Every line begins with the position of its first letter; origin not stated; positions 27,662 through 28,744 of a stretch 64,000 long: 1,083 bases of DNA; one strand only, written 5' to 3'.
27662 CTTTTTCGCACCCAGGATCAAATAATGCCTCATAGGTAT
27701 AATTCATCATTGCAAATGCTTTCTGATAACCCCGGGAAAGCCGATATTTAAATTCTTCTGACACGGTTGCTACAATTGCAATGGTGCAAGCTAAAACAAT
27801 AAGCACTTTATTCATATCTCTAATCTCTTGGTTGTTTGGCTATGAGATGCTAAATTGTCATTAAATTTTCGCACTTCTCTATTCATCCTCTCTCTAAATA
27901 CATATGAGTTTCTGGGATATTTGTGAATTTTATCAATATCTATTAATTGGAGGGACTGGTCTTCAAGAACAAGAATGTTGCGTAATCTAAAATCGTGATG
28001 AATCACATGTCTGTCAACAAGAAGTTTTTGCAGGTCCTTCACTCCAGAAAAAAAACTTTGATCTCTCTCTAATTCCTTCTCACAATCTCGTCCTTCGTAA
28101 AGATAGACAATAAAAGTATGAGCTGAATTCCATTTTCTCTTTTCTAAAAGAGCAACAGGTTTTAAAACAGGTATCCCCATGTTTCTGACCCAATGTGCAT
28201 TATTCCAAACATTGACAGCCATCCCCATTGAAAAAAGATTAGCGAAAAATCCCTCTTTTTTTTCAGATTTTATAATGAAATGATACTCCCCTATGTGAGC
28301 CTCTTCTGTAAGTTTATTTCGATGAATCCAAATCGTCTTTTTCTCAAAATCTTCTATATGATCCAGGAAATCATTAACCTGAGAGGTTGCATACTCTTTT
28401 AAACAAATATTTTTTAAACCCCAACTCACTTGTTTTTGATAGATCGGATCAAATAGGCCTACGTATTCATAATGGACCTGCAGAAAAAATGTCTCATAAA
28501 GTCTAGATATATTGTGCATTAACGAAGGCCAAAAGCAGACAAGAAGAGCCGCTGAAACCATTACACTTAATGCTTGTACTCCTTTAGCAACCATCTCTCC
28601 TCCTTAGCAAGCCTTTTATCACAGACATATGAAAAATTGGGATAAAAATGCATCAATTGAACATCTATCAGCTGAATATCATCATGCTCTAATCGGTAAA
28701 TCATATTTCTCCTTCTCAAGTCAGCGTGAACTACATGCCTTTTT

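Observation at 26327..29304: Tandem, translationally coupled array of four signal-anchored Kdo/WaaP-like kinase-fold paralogues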

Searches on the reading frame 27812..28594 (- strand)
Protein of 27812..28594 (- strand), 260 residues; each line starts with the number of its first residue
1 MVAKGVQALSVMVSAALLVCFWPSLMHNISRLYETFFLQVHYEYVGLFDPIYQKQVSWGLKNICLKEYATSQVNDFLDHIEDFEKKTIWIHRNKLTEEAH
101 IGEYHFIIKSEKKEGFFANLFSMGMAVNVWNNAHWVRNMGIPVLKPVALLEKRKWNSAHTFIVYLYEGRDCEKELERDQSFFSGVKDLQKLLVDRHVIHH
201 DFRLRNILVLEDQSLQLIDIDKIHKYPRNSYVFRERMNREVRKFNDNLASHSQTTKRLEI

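Call 3: search_protein_families(library=pfam, proteins=[window:27812-28594:-], max_evalue=1)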
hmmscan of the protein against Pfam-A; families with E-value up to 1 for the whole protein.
window:27812-28594:- (260 aa): 4 families
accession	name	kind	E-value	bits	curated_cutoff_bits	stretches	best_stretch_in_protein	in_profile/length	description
PF06293.20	Kdo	-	0.018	14.9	21.3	1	128-225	60-171/207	Lipopolysaccharide kinase (Kdo/WaaP) family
PF10707.15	YrbL-PhoP_reg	-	0.067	13.3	31.5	1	171-214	99-142/185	PhoP regulatory network protein YrbL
PF07714.23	PK_Tyr_Ser-Thr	-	0.083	12.6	23.1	1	192-220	118-146/258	Protein tyrosine and serine/threonine kinase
PF01636.29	APH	-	0.14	12.3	23.2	1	187-219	157-193/239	Phosphotransferase enzyme family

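Call 4: search_protein_families(library=ncbifam, proteins=[window:27812-28594:-], max_evalue=1)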
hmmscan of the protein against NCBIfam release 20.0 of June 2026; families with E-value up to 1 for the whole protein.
window:27812-28594:- (260 aa): 4 families
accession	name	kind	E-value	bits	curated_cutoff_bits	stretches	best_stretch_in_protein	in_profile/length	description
NF002475.0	PRK01723.1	equivalog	2.8e-06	26.5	142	1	134-253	96-220/241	3-deoxy-D-manno-octulosonic acid kinase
NF041310.1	Prot_Kin_Rio1_Halo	equivalog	0.034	13.6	480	1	171-246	187-262/273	serine/threonine-protein kinase Rio1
NF038151.1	lanthi_synth_III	equivalog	0.097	11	575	1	190-221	350-381/833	class III lanthionine synthetase LanKC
NF038150.1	lanthi_synth_IV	equivalog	0.099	10.9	650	1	190-223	312-345/851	class IV lanthionine synthetase LanL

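Call 20: search_solved_structures(query=A2, max_evalue=10, show_alignments=3)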
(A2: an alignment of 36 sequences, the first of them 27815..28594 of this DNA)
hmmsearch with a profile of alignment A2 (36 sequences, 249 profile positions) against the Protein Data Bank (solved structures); distinct sequences matched with E-value up to 10: 830 (the best 60 are shown).
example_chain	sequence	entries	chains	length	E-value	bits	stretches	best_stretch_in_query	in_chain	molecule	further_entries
8w7a_A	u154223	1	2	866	3e-05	26.4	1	155-218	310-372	Protein kinase domain-containing protein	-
8w7j_A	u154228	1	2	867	3e-05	26.4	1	155-218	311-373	Protein kinase domain-containing protein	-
8w7l_B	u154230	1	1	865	3e-05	26.4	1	155-218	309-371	Protein kinase domain-containing protein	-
8wgo_A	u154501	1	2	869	3e-05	26.4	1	155-218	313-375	Protein kinase domain-containing protein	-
8w7l_A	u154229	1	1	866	3e-05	26.4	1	155-218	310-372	Protein kinase domain-containing protein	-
9p9u_A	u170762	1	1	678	0.00058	22.1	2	177-215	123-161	Epidermal growth factor receptor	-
5y7z_A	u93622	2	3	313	0.0006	22.1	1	166-237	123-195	Cyclin-G-associated kinase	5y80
4o38_A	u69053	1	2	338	0.00069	21.9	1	166-237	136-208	Cyclin-G-associated kinase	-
4c57_A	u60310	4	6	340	0.0007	21.9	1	166-237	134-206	Cyclin-G-associated kinase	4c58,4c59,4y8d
9ugq_A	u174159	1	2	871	0.0014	20.9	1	160-232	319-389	SalKC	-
3dls_A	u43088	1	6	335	0.0035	19.6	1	185-215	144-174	PAS domain-containing serine/threonine-protein kinase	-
8unk_B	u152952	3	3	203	0.0061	18.8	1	161-214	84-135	Probable bifunctional tRNA threonylcarbamoyladenosine biosynthesis protein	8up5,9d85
6oql_A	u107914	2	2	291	0.0083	18.4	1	185-222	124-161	Cyclin-dependent kinase 6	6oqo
6xfp_A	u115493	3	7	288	0.0087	18.3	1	165-214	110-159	Serine/threonine-protein kinase B-raf | Non-specific serine/threonine protein kinase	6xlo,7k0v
8i0m_A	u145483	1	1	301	0.0088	18.3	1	185-222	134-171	Cyclin-dependent kinase 6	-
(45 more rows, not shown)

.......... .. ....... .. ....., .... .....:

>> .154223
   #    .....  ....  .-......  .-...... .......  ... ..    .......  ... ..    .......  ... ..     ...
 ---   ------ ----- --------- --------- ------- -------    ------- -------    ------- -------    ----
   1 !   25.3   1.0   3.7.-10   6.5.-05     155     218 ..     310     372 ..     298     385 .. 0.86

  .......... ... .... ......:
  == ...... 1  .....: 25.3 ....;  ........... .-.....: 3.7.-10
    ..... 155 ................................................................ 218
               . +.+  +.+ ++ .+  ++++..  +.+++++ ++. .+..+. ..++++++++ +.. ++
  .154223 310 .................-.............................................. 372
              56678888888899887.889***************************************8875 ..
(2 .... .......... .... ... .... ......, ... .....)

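Call 22: find_related_loci(query=A2, collection=genome_contigs, flank=8000)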
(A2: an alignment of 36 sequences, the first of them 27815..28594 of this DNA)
Query A2 (260 aa) in genome_contigs; peptide patterns used: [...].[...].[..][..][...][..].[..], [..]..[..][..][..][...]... (x = any residue, [..] = any of these).
79 stretches matched a pattern; 7 encode a relative of the query (tblastn E <= 1e-3); 5 distinct loci.
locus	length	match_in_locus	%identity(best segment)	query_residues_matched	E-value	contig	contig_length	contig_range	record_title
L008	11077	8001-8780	56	1-259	8e-102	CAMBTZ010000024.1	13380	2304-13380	MAG: Chlamydia trachomatis isolate MiH-16apr19-328 genome assembly, contig: MiH-16apr19-C9238, whole genome shotgun sequ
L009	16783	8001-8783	56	1-260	8e-99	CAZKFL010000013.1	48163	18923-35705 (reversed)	MAG TPA_asm: uncultured bacterium isolate SRP219642_co7_94 genome assembly, contig: NODE_938_length_48163_cov_6.122142,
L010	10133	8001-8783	56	1-260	7e-97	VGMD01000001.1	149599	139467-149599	MAG: Chlamydiae bacterium isolate K_DeepCast_35m_m1_012 K_DeepCast_35m_m1_012_Ga0194129_10000128, whole genome shotgun s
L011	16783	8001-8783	56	1-260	6e-103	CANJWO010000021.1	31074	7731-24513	MAG: Chlamydiae bacterium isolate RH-23may17-898 genome assembly, contig: RH-23may17-C10245, whole genome shotgun sequen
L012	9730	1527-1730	50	182-245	9e-15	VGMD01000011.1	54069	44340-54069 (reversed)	MAG: Chlamydiae bacterium isolate K_DeepCast_35m_m1_012 K_DeepCast_35m_m1_012_Ga0194129_10000882, whole genome shotgun s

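Call 28: predict_structure(alignment_id=A2)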
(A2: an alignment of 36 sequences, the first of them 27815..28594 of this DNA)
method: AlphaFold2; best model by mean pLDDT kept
length: 260 residues; sequences in the alignment: 36
mean_pLDDT: 89.7   pTM: 0.78
mean pLDDT of the five models: 89.7, 89.2, 89.1, 88.6, 88.4
residues with pLDDT >= 90: 173; 70-90: 78; 50-70: 9; < 50: 0
segments of 3 or more residues with pLDDT < 50: none
pLDDT, mean of each block of 10 residues (from residue 1): 89 91 80 67 80 92 95 96 93 93 95 86 86 93 95 93 93 84 93 95 93 93 90 93 91 83
secondary structure, 60 per line:
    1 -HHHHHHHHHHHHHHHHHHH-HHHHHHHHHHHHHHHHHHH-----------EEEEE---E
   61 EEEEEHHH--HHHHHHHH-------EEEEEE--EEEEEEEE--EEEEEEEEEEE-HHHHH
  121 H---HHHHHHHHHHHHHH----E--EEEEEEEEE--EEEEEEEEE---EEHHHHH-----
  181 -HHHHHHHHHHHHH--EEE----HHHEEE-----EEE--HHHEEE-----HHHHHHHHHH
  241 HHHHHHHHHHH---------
elements in order: H2-20 H22-40 E52-56 E60-65 H71-78 E86-91 E94-101 E104-114 H116-121 H125-138 E146-154 E157-165 H171-175 H182-194 E197-199 E207-209 E215-217 E223-225 H231-251

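Call 33: search_protein_representatives(alignment_id=A2)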
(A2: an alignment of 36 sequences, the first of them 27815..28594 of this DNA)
Query: 36 sequences, 249 profile positions. Proteins with E-value up to 0.001 (for the whole library): 973; up to 1e-10: 157; up to 1e-30: 27. The best 150 are listed.
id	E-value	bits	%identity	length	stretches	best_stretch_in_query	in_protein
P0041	1.1e-187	637.1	-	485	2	5-248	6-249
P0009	6.3e-152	520.0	-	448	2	18-241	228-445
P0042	6.4e-126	434.8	-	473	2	9-243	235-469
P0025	4.5e-105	366.5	-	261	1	1-247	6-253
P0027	3.2e-101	353.9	-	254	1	5-245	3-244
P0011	4.2e-92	324.0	-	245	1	1-245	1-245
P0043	1.8e-82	292.5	-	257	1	4-248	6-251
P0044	7.1e-79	280.7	-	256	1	4-243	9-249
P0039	1.0e-74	267.1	-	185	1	73-245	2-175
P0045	6.6e-74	264.4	-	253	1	6-243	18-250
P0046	4.7e-73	261.6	-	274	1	3-246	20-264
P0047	3.1e-71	255.7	-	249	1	4-244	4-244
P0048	2.0e-69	249.7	-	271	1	4-245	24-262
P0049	2.4e-69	249.5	-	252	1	9-245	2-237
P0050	1.5e-67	243.6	-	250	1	4-242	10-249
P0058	9.5e-37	142.7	-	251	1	13-245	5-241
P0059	1.0e-36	142.6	-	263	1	5-243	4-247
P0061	3.4e-33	131.1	-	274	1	12-244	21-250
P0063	7.9e-19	84.0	-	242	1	49-243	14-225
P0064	2.7e-18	82.3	-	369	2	49-239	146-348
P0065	1.3e-17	80.0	-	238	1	45-224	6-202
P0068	6.1e-17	77.8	-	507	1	16-247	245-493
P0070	7.9e-17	77.5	-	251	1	45-240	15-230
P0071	1.2e-16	76.8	-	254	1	57-242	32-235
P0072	1.8e-16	76.3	-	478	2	50-245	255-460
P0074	3.8e-16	75.2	-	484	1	51-247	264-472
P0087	4.7e-15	71.6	-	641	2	54-241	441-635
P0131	2.4e-12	62.8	-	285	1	49-244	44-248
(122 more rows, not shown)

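Call 34: search_protein_families(library=pfam, proteins=[P0058, P0061, P0063, P0064, P0065, P0068, P0070, P0072, P0074, P0087], max_evalue=0.01)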
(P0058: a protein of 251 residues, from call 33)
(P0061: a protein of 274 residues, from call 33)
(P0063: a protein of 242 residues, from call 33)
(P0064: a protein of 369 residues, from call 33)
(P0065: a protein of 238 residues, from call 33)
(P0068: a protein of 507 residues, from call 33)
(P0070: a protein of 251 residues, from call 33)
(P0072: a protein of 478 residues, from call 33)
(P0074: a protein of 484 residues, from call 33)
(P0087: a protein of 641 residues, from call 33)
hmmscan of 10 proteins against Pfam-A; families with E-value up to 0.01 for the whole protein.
P0058 (251 aa): 0 families

P0061 (274 aa): 1 family
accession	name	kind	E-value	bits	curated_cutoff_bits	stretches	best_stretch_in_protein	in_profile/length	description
PF22303.2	OspG_kinase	-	0.00065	20.2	27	1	189-239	93-142/152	Protein kinase OspG, kinase domain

P0063 (242 aa): 3 families
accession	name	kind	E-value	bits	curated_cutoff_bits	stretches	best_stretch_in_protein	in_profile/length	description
PF06293.20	Kdo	-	3.7e-08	33.5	21.3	1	46-206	5-175/207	Lipopolysaccharide kinase (Kdo/WaaP) family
PF01163.29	RIO1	-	0.0028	17.7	22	1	157-210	107-161/187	RIO domain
PF01636.29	APH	-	0.0033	17.7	23.2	0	174-200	169-197/239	Phosphotransferase enzyme family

P0064 (369 aa): 5 families
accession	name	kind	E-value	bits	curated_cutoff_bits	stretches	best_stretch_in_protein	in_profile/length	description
PF00069.31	Pkinase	-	2.4e-11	44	31.7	2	179-332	4-150/263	Protein kinase domain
PF06293.20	Kdo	-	2.4e-11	43.9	21.3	2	184-329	18-171/207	Lipopolysaccharide kinase (Kdo/WaaP) family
PF03109.22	ABC1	-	6.2e-08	32.5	22.9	1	16-75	167-227/244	ABC1 atypical kinase-like domain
PF01636.29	APH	-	0.0011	19.2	23.2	0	17-58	147-193/239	Phosphotransferase enzyme family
PF06176.17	WaaY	-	0.0043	17.2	20.3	0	17-65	137-185/229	Lipopolysaccharide core biosynthesis protein (WaaY)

P0065 (238 aa): 1 family
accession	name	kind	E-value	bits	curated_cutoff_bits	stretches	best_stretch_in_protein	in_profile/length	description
PF06293.20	Kdo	-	2.2e-08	34.3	21.3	1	52-234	15-203/207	Lipopolysaccharide kinase (Kdo/WaaP) family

P0068 (507 aa): 6 families
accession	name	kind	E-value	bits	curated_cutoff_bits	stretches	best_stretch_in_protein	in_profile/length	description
PF06293.20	Kdo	-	1.6e-13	51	21.3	1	340-489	33-190/207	Lipopolysaccharide kinase (Kdo/WaaP) family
PF03109.22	ABC1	-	3e-06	27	22.9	1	391-468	139-217/244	ABC1 atypical kinase-like domain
PF00069.31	Pkinase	-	4.1e-06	26.8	31.7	1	395-468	73-148/263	Protein kinase domain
PF01163.29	RIO1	-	2.3e-05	24.5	22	1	397-462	83-148/187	RIO domain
PF06176.17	WaaY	-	0.00037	20.6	20.3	0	142-204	126-188/229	Lipopolysaccharide core biosynthesis protein (WaaY)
PF01636.29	APH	-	0.0015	18.8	23.2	0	430-463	157-195/239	Phosphotransferase enzyme family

P0070 (251 aa): 3 families
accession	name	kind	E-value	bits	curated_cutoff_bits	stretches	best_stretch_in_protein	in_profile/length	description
PF06293.20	Kdo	-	4.2e-09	36.6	21.3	1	99-234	57-191/207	Lipopolysaccharide kinase (Kdo/WaaP) family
PF01163.29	RIO1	-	0.00069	19.7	22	1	160-238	103-179/187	RIO domain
PF01636.29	APH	-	0.0045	17.2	23.2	1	159-208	147-197/239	Phosphotransferase enzyme family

P0072 (478 aa): 8 families
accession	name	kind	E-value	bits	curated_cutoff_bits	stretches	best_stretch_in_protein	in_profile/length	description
PF06293.20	Kdo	-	1.4e-17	64.3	21.3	2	301-456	21-191/207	Lipopolysaccharide kinase (Kdo/WaaP) family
PF00069.31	Pkinase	-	7.6e-09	35.8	31.7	1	103-168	74-141/263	Protein kinase domain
PF01636.29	APH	-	4.1e-06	27.2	23.2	0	86-145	54-110/239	Phosphotransferase enzyme family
PF01163.29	RIO1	-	1.3e-05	25.3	22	1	381-454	97-170/187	RIO domain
PF06176.17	WaaY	-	6.6e-05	23.1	20.3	0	100-169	116-178/229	Lipopolysaccharide core biosynthesis protein (WaaY)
PF03109.22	ABC1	-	0.00012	21.7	22.9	0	367-440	143-220/244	ABC1 atypical kinase-like domain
PF14531.12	Kinase-like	-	0.0089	15.7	25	0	389-440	147-198/289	Kinase-like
PF06315.17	AceK_kinase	-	0.0097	15.9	29.3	0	124-174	121-172/256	Isocitrate dehydrogenase kinase/phosphatase (AceK) kinase domain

P0074 (484 aa): 5 families
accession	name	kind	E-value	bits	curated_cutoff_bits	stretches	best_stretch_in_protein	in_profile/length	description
PF06293.20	Kdo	-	1.3e-11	44.8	21.3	1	317-442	29-167/207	Lipopolysaccharide kinase (Kdo/WaaP) family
PF01163.29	RIO1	-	2.3e-09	37.5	22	1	377-441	82-148/187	RIO domain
PF00069.31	Pkinase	-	8e-08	32.4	31.7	1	373-450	70-151/263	Protein kinase domain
PF01636.29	APH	-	0.00051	20.3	23.2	0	418-442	170-195/239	Phosphotransferase enzyme family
PF03109.22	ABC1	-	0.005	16.5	22.9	0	375-442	142-212/244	ABC1 atypical kinase-like domain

P0087 (641 aa): 5 families
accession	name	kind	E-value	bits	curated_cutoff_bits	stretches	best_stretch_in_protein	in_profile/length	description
PF06293.20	Kdo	-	1.5e-39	136.1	21.3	1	12-206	4-207/207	Lipopolysaccharide kinase (Kdo/WaaP) family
PF01163.29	RIO1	-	1.4e-11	44.8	22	0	61-165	52-149/187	RIO domain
PF06176.17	WaaY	-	1.9e-09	37.9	20.3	1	337-385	142-190/229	Lipopolysaccharide core biosynthesis protein (WaaY)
PF01636.29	APH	-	5e-09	36.7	23.2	1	267-347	12-108/239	Phosphotransferase enzyme family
PF00069.31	Pkinase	-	0.0045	16.9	31.7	0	327-372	95-141/263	Protein kinase domain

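Call 41: find_encoding_contigs(protein=P0043, flank=8000, max_places=2)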
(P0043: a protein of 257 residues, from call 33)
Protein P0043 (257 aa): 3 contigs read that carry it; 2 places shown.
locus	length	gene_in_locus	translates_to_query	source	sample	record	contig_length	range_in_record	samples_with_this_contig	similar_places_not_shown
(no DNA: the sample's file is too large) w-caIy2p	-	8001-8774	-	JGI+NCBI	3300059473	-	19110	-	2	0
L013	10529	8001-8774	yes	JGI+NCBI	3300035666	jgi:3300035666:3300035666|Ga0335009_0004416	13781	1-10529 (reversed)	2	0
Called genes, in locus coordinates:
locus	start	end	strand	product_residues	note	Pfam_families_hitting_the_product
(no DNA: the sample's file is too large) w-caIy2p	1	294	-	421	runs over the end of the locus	PF07714:PK_Tyr_Ser-Thr (faint), PF00069:Pkinase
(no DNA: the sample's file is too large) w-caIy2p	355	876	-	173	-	PF00814:TsaD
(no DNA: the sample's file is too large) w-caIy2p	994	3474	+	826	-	PF02190:LON_substr_bdg, PF07724:AAA_2 (weak), PF00004:AAA, PF07728:AAA_5, PF22667:Lon_lid, PF05362:Lon_C, PF13541:ChlI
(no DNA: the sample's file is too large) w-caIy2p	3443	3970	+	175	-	PF01467:CTP_transf_like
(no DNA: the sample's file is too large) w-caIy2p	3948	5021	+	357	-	PF08551:DUF1751 (weak), PF01694:Rhomboid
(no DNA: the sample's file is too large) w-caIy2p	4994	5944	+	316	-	PF23023:Anti-Pycsar_Apyc1, PF00753:Lactamase_B, PF12706:Lactamase_B_2 (faint)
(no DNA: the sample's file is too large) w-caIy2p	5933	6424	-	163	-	-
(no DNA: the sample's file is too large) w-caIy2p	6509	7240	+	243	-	-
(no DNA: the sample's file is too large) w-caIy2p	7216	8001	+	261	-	-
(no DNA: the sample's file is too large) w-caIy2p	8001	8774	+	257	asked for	-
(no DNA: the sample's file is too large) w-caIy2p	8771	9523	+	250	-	-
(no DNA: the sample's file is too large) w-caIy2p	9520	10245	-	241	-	PF00588:SpoU_methylase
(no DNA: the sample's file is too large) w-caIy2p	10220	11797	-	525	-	PF00005:ABC_tran, PF02463:SMC_N (faint), PF13555:AAA_29 (faint), PF13304:AAA_21 (faint), PF12848:ABC_tran_Xtn, PF00005:ABC_tran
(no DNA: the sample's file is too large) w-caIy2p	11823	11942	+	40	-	?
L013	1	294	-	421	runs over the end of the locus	PF07714:PK_Tyr_Ser-Thr (faint), PF00069:Pkinase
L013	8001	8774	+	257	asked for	-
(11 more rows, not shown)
